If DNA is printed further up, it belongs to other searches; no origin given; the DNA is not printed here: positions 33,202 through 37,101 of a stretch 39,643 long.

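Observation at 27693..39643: Divergent ~12-kb cluster of giant secreted proteins sharing CBM9-like and jelly-roll modules: candidate undescribed cell-surface glycan-processing system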

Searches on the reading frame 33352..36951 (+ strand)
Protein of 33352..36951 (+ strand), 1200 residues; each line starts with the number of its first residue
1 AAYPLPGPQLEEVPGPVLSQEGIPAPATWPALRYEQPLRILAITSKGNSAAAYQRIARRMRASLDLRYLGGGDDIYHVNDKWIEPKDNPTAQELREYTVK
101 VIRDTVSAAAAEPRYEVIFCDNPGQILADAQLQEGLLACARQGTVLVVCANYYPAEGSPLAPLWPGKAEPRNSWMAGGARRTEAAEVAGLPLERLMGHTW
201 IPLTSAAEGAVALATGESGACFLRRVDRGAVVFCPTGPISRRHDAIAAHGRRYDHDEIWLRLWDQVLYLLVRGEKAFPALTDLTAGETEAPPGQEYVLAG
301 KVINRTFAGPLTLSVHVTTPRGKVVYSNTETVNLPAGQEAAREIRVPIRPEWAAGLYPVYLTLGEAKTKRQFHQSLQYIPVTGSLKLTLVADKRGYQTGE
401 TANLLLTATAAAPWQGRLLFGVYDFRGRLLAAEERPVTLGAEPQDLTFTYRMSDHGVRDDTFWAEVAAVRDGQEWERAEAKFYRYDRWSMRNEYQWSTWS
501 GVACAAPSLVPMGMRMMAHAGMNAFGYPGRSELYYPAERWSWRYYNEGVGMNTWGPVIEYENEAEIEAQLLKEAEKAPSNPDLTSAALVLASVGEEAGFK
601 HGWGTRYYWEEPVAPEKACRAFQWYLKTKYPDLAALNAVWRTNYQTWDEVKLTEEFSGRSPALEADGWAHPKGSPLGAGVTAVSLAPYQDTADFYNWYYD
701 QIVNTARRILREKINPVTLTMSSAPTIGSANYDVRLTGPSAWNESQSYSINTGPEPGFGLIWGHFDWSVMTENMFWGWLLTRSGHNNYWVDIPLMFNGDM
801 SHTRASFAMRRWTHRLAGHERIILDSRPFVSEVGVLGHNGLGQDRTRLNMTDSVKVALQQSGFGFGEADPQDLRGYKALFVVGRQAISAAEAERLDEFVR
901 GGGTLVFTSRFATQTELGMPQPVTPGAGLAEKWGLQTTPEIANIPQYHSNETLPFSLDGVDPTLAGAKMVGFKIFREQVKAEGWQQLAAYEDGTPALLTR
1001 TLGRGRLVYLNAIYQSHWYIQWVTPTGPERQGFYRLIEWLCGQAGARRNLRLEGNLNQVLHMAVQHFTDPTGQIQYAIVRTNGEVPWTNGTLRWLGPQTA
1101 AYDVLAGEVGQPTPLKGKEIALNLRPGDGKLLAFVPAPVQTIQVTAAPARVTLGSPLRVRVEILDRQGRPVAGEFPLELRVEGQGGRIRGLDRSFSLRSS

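Call 66: predict_structure(alignment_id=A3)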
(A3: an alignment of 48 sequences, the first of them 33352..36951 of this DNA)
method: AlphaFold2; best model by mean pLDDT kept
length: 1200 residues; sequences in the alignment: 48
mean_pLDDT: 89.1   pTM: 0.85
mean pLDDT of the five models: 89.1, 87.7, 86.2, 82.4, 82.2
residues with pLDDT >= 90: 806; 70-90: 317; 50-70: 61; < 50: 16
segments of 3 or more residues with pLDDT < 50: 1-5, 78-85, 596-598
pLDDT, mean of each block of 10 residues (from residue 1): 53 68 89 93 85 90 91 51 53 87 94 94 91 96 95 92 95 93 95 93 95 96 96 94 82 87 96 94 95 95 94 94 91 94 95 93 95 96 95 95 97 95 88 95 96 79 95 92 93 87 76 86 84 89 86 69 92 90 93 61 71 92 95 94 95 90 77 90 91 89 90 93 71 85 89 88 67 90 86 74 82 86 94 94 88 97 95 96 94 97 96 90 92 86 75 95 94 92 95 95 96 92 93 97 96 97 96 96 94 96 83 89 94 96 88 78 96 93 79 88
secondary structure, 60 per line:
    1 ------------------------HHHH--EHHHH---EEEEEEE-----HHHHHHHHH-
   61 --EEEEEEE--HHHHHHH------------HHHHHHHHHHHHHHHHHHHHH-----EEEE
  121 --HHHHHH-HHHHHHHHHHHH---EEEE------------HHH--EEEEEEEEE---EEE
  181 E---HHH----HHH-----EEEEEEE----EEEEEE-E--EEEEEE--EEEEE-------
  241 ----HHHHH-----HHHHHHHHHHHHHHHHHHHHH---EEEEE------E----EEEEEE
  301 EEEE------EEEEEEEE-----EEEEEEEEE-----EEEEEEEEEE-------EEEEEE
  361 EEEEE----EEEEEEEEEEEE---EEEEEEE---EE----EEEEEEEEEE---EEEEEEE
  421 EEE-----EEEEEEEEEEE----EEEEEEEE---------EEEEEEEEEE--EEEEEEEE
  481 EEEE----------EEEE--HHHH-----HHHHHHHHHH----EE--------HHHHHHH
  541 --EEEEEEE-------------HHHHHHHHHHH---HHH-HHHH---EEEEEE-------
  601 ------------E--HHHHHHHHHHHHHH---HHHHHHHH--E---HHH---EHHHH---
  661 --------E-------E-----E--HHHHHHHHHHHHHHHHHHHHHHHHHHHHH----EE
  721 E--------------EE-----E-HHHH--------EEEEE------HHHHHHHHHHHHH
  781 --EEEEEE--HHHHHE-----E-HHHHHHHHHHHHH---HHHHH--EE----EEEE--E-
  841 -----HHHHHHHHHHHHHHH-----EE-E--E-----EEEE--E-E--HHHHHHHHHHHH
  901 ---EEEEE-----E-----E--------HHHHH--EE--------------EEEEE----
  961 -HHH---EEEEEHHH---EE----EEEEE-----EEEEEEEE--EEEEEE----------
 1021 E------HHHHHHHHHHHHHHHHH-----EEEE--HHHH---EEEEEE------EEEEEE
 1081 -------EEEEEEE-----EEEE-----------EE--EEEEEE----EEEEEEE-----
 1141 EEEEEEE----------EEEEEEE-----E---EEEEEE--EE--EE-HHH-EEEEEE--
elements in order (helices of 4 or more, strands of 3 or more residues): H25-28 H32-35 E39-45 H51-59 E63-69 H72-78 H91-111 E117-120 H123-128 H130-141 E145-148 E166-174 E178-181 E200-206 E211-216 E221-226 E229-233 H245-249 H255-275 E279-283 E295-304 E311-318 E324-332 E338-347 E355-365 E370-381 E385-391 E401-410 E414-423 E429-439 E444-451 E461-470 E473-484 E495-498 H501-504 H510-519 H534-540 E543-549 H563-573 H581-584 E588-593 H616-629 H633-640 H654-657 H686-714 E719-721 H745-748 E757-761 H768-780 E783-788 H791-795 H804-816 H820-824 E833-836 H846-860 E878-881 H889-900 E904-908 H929-933 E952-956 E968-972 E985-989 E995-1002 E1005-1010 H1028-1044 E1050-1053 H1056-1059 E1063-1068 E1075-1080 E1088-1094 E1100-1103 E1119-1124 E1129-1135 E1141-1147 E1158-1164 E1174-1179 E1193-1198
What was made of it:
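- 33262..38100 (+): 1612-aa exported protein, a member of a conserved ~1600-aa family. Domains: N-terminal alpha/beta domain, two Ig-like beta-sandwiches, GH42-like core, a further Ig-like domain and an unmodelled C-terminal region (aa 1231-1612). Model pLDDT 89.1 for aa 31-1230 (call 66).
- On GH42: They follow model strand 618-623 (call 66).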

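Call 70: fold_search(model_id=the predicted structure, library=pdb)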
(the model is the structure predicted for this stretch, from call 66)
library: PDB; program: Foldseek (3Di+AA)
matches with E <= 10: 1966; with E <= 0.001: 684
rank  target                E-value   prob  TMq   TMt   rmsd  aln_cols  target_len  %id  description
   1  4oif_A                1.9e-21  1.00  0.38  0.63   6.2       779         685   15  3D structure of Gan42B, a GH42 beta-galactosidase from G. (released 2015-02-04)
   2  5dfa_A                3.7e-21  1.00  0.38  0.62   6.5       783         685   15  3D structure of the E323A catalytic mutant of Gan42B, a GH42 beta-galactosidase from G. stearothermophilus (released 2015-12-09)
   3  3tts_A                4.1e-21  1.00  0.40  0.68   5.9       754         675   16  Crystal structure of beta-galactosidase from Bacillus circulans sp. alkalophilus (released 2012-03-21)
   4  5e9a_B                9.3e-21  1.00  0.38  0.64   6.4       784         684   13  Crystal structure analysis of the cold-adamped beta-galactosidase from Rahnella sp. R3 (released 2016-10-26)
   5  5dfa_B                1.8e-20  1.00  0.38  0.63   6.8       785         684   14  3D structure of the E323A catalytic mutant of Gan42B, a GH42 beta-galactosidase from G. stearothermophilus (released 2015-12-09)
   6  4oif_B                2.5e-20  1.00  0.38  0.64   6.6       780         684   15  3D structure of Gan42B, a GH42 beta-galactosidase from G. (released 2015-02-04)
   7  4ucf_C                3.9e-20  1.00  0.37  0.61   8.1       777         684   14  Crystal structure of Bifidobacterium bifidum beta-galactosidase in complex with alpha-galactose (released 2016-01-20)
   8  7x87_A                5.4e-20  1.00  0.37  0.60   7.1       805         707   11  The complex structure of beta-1,2-glucosyltransferase from Ignavibacterium album with sophotetraose observed as sophor (released 2022-04-20)
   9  5xb7_E                8.8e-20  1.00  0.38  0.62   6.7       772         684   12  GH42 alpha-L-arabinopyranosidase from Bifidobacterium animalis subsp. lactis Bl-04 (released 2017-11-01)
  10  8ibr                  9.2e-20  1.00  0.37  0.61   7.0       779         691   13  Crystal structure of GH42 beta-galactosidase BiBga42A from Bifidobacterium longum subspecies infantis in complex with gl (released 2023-06-07)
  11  5xb7_B                9.2e-20  1.00  0.37  0.60   6.5       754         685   13  GH42 alpha-L-arabinopyranosidase from Bifidobacterium animalis subsp. lactis Bl-04 (released 2017-11-01)
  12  5e9a_A                1.0e-19  1.00  0.37  0.62   6.7       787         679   13  Crystal structure analysis of the cold-adamped beta-galactosidase from Rahnella sp. R3 (released 2016-10-26)
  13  7vl3_A                1.2e-19  1.00  0.36  0.58   7.5       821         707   11  The complex structure of beta-1,2-glucosyltransferase from Ignavibacterium album with phenyl alpha-D-glucoside (released 2022-03-09)
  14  7vkw_B                1.4e-19  1.00  0.38  0.60   6.3       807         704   11  The apo structure of beta-1,2-glucosyltransferase from Ignavibacterium album (released 2022-03-09)
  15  4uzs_A                1.4e-19  1.00  0.37  0.60   8.4       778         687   14  Crystal structure of Bifidobacterium bifidum beta-galactosidase (released 2015-09-30)
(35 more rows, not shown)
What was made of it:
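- On GH42: Foldseek TMt 0.60-0.68 over ~750-780 columns (call 70).
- Closest known: GH42 beta-galactosidases / alpha-L-arabinopyranosidases. Same: TMt is 0.60-0.68 (call 70).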
